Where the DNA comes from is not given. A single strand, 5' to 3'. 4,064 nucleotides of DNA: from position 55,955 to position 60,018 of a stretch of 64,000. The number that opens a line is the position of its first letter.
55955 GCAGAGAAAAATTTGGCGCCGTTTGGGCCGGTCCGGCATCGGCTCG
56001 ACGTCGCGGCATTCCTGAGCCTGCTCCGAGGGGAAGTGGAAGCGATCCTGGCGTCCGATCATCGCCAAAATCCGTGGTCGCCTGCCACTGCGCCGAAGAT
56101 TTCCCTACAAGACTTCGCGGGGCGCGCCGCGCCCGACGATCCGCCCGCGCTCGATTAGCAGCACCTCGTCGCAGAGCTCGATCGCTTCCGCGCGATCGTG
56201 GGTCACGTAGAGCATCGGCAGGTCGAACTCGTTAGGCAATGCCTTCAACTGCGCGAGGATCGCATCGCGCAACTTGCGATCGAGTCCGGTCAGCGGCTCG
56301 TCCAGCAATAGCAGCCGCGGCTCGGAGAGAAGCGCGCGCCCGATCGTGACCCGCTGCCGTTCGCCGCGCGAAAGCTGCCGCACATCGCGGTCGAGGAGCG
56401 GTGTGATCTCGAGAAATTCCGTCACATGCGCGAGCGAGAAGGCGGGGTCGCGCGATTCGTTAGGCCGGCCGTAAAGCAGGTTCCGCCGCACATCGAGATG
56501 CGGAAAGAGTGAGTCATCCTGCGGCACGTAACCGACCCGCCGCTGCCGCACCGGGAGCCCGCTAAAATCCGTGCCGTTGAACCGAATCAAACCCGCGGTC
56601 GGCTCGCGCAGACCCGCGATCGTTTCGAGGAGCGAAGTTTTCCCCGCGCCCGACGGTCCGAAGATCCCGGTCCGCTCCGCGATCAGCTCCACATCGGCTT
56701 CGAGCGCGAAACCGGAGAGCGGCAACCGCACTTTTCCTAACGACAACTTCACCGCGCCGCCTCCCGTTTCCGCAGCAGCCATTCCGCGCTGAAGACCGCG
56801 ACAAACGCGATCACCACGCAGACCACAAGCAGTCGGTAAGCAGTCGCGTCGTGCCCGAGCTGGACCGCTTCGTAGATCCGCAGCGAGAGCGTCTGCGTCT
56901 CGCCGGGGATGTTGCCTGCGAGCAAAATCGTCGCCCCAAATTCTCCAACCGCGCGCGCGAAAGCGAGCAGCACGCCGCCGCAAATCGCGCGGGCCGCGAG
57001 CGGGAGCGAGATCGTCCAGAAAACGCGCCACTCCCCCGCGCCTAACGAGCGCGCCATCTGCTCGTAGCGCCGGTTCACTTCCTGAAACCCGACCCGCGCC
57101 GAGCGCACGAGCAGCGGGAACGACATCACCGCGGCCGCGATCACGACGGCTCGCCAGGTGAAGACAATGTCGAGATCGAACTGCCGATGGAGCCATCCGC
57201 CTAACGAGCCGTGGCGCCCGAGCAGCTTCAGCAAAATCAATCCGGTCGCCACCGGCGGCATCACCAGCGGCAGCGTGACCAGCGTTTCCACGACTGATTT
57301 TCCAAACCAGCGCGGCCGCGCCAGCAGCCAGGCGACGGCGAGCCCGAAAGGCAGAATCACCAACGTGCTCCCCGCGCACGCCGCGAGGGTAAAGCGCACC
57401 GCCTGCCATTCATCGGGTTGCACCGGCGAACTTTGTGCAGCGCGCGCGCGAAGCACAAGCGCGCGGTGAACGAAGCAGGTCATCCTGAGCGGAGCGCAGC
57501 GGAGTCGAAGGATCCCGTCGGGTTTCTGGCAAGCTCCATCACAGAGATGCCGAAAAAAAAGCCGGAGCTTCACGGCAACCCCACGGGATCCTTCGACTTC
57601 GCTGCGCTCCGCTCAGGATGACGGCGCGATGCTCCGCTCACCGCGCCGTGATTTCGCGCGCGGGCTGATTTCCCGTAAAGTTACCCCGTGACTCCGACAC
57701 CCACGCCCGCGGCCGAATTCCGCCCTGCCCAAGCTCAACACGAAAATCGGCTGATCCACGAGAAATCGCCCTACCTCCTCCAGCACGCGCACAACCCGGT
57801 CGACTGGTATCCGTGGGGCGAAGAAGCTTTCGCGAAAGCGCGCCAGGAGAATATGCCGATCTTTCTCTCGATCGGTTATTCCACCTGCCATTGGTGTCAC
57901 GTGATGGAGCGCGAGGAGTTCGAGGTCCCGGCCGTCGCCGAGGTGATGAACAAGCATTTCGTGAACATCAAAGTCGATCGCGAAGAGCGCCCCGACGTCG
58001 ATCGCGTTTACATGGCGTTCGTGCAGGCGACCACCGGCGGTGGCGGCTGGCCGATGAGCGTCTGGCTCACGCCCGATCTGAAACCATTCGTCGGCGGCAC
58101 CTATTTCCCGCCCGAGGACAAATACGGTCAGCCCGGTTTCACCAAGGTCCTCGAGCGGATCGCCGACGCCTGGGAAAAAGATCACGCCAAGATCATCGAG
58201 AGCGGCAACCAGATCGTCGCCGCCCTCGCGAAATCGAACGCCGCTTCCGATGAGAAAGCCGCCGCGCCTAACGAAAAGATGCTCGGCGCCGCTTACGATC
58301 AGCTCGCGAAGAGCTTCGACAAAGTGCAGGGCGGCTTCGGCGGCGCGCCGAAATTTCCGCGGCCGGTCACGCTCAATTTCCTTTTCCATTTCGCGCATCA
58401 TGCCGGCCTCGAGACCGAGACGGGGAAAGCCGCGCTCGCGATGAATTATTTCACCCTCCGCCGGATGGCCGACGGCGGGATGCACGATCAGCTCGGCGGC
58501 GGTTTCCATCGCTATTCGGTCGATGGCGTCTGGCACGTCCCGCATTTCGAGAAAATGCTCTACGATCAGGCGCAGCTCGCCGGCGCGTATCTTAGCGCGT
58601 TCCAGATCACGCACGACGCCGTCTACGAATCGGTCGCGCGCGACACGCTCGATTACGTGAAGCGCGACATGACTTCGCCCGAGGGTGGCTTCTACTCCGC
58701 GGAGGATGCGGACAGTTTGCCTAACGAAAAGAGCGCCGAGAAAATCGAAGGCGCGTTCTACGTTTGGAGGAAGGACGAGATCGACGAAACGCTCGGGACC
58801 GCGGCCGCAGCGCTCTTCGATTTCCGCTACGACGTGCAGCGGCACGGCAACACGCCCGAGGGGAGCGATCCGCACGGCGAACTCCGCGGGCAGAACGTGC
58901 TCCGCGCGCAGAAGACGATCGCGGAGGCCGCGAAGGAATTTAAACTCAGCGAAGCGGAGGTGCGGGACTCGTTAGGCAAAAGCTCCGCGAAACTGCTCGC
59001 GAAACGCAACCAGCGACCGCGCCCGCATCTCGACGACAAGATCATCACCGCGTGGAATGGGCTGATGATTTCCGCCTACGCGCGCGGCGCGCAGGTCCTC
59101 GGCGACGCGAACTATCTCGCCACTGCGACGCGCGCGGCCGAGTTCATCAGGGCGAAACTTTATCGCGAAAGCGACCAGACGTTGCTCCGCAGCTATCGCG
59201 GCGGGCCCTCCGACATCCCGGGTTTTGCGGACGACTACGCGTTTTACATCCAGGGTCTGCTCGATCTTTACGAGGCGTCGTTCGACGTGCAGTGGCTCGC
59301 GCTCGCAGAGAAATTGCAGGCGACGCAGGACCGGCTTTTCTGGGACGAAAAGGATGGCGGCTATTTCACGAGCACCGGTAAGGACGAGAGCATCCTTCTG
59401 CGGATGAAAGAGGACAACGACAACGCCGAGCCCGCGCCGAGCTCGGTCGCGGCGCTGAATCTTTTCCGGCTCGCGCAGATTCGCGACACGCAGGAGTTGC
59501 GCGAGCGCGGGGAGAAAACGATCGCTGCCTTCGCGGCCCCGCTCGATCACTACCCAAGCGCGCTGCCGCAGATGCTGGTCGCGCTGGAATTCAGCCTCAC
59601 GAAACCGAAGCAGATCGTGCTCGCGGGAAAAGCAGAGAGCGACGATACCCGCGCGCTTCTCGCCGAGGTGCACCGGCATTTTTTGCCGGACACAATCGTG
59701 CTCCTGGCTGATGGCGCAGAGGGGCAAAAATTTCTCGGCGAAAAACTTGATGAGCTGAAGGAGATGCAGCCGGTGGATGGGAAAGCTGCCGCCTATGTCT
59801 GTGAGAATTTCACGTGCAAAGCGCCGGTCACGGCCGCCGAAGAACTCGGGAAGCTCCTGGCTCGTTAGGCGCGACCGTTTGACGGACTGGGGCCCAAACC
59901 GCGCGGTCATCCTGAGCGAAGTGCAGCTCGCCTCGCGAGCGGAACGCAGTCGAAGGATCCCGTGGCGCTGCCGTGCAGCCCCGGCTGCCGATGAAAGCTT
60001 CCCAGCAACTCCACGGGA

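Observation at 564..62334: Hyper-abundant 9-mer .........: candidate DNA-uptake-sequence-like genome signal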

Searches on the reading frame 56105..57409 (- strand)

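Call 33: search_protein_families(library=pfam, proteins=[window:56105-57409:-], max_evalue=0.0001)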
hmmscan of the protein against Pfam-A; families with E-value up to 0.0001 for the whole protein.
window:56105-57409:- (434 aa): 2 families
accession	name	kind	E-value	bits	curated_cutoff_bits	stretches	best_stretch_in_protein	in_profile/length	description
PF00005.33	ABC_tran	-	1.6e-30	106.9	25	1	245-373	12-136/137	ABC transporter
PF13304.12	AAA_21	-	1.2e-05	26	27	0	247-272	2-26/304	AAA domain, putative AbiEii toxin, Type IV TA system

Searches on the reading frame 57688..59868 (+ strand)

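Call 9: search_protein_families(library=ncbifam, proteins=[window:57688-59868:+])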
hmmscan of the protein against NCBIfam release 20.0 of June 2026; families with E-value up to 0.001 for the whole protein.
window:57688-59868:+ (726 aa): 1 family
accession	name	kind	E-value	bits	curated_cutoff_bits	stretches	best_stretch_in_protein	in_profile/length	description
NF045694.1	seleno_TsoB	exception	1.1e-05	23.7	805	1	37-99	456-518/572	rhodanese/DsbD fusion-like selenoprotein TsoB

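Call 21: search_protein_families(library=pfam, proteins=[window:57688-59868:+], max_evalue=0.001)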
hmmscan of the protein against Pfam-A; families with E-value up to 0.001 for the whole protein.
window:57688-59868:+ (726 aa): 3 families
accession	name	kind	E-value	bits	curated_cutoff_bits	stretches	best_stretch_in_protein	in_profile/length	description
PF03190.21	Thioredox_DsbH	-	2.9e-78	261.9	27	1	19-180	1-162/163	Protein of unknown function, DUF255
PF13899.12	Thioredoxin_7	-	3.4e-10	40.3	27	1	39-103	1-65/83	Thioredoxin-like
PF06662.19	C5-epim_C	-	0.0004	20.4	23.3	0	293-336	30-71/188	D-glucuronyl C5-epimerase C-terminus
